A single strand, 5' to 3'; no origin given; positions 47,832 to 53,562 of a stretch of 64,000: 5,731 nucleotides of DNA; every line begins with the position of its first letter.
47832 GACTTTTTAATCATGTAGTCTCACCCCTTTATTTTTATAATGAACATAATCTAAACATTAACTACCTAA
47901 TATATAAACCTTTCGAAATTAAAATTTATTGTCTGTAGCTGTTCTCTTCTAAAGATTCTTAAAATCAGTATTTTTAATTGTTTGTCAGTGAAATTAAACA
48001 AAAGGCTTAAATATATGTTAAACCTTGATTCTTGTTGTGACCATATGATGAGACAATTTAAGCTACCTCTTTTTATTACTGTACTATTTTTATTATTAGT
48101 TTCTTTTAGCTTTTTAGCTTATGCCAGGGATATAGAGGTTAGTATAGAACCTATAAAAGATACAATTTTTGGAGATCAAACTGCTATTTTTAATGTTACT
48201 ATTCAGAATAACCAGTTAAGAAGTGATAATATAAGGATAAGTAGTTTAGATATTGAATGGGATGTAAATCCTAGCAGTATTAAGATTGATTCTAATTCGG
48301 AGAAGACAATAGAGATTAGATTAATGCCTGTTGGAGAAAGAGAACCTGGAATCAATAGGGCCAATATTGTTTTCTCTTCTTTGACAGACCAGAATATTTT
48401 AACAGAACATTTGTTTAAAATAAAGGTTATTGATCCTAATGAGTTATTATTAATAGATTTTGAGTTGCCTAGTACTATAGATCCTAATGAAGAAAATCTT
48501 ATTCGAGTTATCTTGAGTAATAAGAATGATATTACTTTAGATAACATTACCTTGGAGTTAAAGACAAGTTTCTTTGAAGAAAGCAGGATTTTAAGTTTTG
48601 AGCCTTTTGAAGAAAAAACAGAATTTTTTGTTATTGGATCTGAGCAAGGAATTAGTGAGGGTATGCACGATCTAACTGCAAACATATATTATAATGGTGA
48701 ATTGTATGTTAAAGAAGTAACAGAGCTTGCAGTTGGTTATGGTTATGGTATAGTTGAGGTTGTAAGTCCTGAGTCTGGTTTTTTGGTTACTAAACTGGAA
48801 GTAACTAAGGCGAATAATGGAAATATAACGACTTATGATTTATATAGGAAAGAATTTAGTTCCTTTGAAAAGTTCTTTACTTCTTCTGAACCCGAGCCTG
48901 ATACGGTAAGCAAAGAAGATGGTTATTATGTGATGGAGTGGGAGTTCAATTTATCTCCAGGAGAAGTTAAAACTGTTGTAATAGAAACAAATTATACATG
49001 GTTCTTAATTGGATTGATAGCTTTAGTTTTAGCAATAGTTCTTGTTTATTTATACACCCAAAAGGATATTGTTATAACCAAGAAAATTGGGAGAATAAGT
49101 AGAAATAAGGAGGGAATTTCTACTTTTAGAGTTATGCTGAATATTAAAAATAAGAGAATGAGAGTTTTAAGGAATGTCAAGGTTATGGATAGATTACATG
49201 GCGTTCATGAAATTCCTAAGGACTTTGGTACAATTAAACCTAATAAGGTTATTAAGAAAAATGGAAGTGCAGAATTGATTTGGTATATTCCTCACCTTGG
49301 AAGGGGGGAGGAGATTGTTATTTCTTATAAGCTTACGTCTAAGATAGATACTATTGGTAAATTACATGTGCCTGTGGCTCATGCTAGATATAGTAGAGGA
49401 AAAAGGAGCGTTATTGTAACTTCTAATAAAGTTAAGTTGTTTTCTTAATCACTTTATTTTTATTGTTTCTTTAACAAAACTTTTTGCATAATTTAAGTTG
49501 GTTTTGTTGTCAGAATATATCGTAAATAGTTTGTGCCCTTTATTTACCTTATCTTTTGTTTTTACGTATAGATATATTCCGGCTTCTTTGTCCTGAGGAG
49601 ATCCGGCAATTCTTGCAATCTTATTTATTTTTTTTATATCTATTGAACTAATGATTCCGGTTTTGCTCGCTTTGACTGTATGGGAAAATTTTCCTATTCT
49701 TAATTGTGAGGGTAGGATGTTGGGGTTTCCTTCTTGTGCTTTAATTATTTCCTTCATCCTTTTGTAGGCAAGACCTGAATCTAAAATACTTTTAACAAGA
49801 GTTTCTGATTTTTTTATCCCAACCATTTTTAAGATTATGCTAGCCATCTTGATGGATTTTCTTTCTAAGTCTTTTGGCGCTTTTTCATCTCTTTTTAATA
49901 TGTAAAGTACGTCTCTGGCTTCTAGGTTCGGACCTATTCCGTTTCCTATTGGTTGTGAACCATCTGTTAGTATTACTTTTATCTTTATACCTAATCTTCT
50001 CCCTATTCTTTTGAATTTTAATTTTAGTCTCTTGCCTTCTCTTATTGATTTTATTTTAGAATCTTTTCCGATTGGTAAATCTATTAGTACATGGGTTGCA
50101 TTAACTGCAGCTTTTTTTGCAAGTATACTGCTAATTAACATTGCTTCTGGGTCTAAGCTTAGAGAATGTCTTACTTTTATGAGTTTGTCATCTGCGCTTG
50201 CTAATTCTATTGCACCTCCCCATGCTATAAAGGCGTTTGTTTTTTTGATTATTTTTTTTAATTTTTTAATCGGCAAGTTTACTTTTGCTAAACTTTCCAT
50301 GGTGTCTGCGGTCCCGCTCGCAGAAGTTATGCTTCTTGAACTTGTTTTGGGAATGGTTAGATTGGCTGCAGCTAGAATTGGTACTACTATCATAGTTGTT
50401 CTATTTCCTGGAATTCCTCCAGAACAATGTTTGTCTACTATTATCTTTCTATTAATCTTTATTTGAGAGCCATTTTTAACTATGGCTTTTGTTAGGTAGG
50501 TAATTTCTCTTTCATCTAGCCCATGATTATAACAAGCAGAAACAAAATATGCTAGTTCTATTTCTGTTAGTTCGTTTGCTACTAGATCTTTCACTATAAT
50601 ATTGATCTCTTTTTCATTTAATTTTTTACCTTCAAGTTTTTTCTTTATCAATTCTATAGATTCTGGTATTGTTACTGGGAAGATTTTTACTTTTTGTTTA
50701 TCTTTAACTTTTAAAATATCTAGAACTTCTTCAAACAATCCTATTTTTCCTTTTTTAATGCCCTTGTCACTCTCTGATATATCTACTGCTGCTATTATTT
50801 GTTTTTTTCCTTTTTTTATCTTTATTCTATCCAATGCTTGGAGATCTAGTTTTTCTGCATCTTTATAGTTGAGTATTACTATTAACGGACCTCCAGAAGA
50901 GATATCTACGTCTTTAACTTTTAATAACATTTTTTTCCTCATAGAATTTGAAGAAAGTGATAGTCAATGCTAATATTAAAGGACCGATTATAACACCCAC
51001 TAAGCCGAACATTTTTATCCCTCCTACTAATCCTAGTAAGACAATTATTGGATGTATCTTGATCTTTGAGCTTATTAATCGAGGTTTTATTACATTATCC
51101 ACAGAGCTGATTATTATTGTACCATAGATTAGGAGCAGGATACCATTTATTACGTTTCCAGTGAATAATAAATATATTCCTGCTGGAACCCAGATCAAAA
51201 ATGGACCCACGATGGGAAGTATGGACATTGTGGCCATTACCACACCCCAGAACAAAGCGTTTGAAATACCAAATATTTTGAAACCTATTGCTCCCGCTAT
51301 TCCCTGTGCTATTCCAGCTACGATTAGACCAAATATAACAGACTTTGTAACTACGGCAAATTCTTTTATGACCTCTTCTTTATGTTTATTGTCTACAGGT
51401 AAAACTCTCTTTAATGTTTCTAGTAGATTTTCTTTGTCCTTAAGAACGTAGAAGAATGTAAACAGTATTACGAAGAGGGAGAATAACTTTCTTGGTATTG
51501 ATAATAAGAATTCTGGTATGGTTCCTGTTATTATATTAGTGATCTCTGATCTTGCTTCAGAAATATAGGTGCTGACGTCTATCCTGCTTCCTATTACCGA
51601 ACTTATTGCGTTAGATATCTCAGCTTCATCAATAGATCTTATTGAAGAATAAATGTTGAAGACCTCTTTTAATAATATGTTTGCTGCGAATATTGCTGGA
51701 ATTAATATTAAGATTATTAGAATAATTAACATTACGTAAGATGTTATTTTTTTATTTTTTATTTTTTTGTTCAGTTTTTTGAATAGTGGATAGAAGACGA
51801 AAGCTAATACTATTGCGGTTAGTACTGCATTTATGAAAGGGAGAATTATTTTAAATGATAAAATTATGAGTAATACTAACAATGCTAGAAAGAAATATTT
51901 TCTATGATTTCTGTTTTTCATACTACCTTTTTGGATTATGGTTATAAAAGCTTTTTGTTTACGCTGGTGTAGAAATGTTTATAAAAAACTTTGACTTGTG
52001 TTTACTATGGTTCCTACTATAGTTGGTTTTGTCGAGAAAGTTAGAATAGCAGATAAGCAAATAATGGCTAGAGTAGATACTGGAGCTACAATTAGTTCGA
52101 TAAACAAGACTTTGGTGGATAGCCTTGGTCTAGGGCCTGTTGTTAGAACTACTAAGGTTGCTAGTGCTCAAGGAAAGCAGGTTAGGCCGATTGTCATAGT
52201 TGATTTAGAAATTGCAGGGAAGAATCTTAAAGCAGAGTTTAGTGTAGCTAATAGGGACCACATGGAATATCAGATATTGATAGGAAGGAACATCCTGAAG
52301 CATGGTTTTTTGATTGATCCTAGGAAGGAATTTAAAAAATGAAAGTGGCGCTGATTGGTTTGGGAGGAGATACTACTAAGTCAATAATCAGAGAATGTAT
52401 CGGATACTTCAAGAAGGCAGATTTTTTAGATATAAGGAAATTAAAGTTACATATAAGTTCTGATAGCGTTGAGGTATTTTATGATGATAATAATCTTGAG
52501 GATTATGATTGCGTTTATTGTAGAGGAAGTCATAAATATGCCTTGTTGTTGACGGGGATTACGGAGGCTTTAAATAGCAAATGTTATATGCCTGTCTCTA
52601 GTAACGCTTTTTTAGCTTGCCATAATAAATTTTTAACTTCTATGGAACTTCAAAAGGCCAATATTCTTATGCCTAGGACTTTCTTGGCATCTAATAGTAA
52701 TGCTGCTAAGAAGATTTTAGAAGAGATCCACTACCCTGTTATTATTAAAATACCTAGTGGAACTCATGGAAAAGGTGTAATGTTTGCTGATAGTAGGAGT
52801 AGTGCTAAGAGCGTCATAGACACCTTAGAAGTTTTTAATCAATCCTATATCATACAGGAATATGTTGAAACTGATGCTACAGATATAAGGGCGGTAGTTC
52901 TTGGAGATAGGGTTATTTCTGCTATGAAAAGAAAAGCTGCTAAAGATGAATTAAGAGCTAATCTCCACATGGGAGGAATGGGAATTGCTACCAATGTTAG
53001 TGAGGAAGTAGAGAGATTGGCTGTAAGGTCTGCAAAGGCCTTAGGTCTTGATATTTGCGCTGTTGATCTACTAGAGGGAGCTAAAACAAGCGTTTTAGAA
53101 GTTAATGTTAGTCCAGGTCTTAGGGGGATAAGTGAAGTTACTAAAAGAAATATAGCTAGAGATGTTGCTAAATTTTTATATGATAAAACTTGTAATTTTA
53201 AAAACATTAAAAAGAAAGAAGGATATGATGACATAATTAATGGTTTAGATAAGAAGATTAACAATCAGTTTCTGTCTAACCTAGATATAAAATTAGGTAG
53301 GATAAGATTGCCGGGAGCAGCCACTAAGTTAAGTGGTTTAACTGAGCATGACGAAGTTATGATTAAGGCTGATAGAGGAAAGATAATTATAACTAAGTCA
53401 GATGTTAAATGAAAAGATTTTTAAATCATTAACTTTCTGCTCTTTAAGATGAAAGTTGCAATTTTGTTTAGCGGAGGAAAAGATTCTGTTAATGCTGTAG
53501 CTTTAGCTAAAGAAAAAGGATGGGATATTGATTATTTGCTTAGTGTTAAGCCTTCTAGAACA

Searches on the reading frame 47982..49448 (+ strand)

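Call 43: search_protein_families(library=pfam, proteins=[window:47982-49448:+], max_evalue=0.001)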
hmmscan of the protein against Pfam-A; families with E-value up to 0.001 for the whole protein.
window:47982-49448:+ (488 aa): 1 family
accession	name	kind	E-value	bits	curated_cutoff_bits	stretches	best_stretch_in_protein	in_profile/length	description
PF18000.7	Top6b_C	-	0.0003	21.3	28.6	0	301-333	58-89/111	Type 2 DNA topoisomerase 6 subunit B C-terminal domain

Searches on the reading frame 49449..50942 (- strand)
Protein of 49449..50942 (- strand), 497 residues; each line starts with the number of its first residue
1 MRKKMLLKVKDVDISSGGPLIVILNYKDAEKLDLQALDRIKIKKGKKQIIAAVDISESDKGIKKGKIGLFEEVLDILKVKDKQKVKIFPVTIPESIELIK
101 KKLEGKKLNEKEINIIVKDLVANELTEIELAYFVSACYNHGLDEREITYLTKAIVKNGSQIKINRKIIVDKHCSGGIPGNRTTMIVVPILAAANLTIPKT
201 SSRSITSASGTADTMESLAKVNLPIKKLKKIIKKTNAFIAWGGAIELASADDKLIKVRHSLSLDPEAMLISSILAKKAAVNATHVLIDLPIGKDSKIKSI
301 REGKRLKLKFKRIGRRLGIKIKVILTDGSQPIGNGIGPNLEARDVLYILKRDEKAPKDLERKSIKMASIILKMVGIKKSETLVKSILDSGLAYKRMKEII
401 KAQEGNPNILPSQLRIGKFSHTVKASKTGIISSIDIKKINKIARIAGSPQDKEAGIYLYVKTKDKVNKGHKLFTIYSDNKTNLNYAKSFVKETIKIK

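Call 3: search_protein_families(library=pfam, proteins=[window:49449-50942:-], max_evalue=0.01)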
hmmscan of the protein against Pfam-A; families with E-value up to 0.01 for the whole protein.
window:49449-50942:- (497 aa): 4 families
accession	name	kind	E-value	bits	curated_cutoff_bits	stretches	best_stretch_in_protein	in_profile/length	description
PF02885.22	Glycos_trans_3N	-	9.5e-12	44.9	26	1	97-157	2-62/63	Glycosyl transferase family, helical bundle domain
PF07831.19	PYNP_C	-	2.8e-11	43.4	27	1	431-497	2-75/75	Pyrimidine nucleoside phosphorylase C-terminal domain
PF00591.27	Glycos_transf_3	-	3.7e-10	40.3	27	1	166-261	2-98/253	Glycosyl transferase family, a/b domain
PF02359.24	CDC48_N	-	0.0011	19.5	35.1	1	8-90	3-83/85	Cell division protein 48 (CDC48), N-terminal domain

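Call 4: search_protein_families(library=ncbifam, proteins=[window:49449-50942:-], max_evalue=0.001)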
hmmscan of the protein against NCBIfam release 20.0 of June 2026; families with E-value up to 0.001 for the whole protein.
window:49449-50942:- (497 aa): 9 families
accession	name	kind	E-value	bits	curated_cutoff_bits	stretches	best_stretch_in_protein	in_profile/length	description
NF003338.0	PRK04350.1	subfamily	1.9e-168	561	434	1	6-494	2-490/502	thymidine phosphorylase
TIGR02645.1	ARCH_P_rylase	hypoth_equivalog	3.6e-165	550.1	434.6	1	7-492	1-485/493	putative thymidine phosphorylase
TIGR03327.1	AMP_phos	equivalog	3.9e-159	530.4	535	1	7-494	2-488/500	AMP phosphorylase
TIGR02644.1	Y_phosphoryl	subfamily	2.5e-70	237.4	409.05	1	96-496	2-416/417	pyrimidine-nucleoside phosphorylase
NF004490.0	PRK05820.1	equivalog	7.2e-63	212.8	269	1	96-496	6-422/439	thymidine phosphorylase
NF004747.0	PRK06078.1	equivalog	2.3e-55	187.9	559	1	96-496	4-417/434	pyrimidine-nucleoside phosphorylase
TIGR02643.1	T_phosphoryl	equivalog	1.6e-39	136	570.7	1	97-496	5-422/437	thymidine phosphorylase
TIGR01245.1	trpD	equivalog_domain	4.7e-13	49.2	199.05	1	100-236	2-142/330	anthranilate phosphoribosyltransferase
NF011201.0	PRK14607.1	equivalog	1.3e-10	40.6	670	1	96-238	196-341/534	bifunctional anthranilate synthase component II/anthranilate phosphoribosyltransferase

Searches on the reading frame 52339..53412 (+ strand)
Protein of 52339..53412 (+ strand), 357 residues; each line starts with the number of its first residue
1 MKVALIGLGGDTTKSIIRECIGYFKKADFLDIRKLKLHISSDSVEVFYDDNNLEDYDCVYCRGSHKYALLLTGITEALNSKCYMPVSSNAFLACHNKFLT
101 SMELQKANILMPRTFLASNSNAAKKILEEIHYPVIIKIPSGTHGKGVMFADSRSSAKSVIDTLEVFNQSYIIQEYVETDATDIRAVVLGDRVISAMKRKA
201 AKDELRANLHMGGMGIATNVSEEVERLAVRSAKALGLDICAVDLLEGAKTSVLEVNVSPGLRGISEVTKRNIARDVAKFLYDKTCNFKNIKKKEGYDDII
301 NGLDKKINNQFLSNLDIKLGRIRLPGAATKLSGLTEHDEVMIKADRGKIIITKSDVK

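Call 3: search_protein_families(library=pfam, proteins=[window:52339-53412:+], max_evalue=0.01)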
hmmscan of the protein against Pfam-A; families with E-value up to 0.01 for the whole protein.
window:52339-53412:+ (357 aa): 10 families
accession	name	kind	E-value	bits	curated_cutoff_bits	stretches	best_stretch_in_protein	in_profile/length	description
PF08443.16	RimK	-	3e-40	138.3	21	1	95-279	2-187/188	RimK-like ATP-grasp domain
PF02955.21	GSH-S_ATP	-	1e-15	58.1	23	1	108-268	9-171/175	Prokaryotic glutathione synthetase, ATP-grasp domain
PF02655.19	ATP-grasp_3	-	4.2e-10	40.4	23.2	1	94-256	1-154/160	ATP-grasp domain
PF07478.18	Dala_Dala_lig_C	-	1.5e-06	28.4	24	1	113-269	18-186/204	D-ala D-ala ligase C-terminus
PF02222.28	ATP-grasp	-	3.5e-06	27.2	27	1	104-179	3-79/179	ATP-grasp domain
PF14397.11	ATPgrasp_ST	-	8.6e-06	25.6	31.4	1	90-219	15-177/278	Sugar-transfer associated ATP-grasp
PF14398.11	ATPgrasp_YheCD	-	5.2e-05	23.1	26.8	0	106-157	24-74/255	YheC/D like ATP-grasp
PF02786.22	CPSase_L_D2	-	0.0003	20.8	19.8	1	103-160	8-67/211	Carbamoyl-phosphate synthase L chain, ATP binding domain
PF18030.7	Rimk_N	-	0.0012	19.5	26.4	1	13-62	15-64/94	RimK PreATP-grasp domain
PF03133.20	TTL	-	0.0053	16.5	20.1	0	109-177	42-107/292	Tubulin-tyrosine ligase family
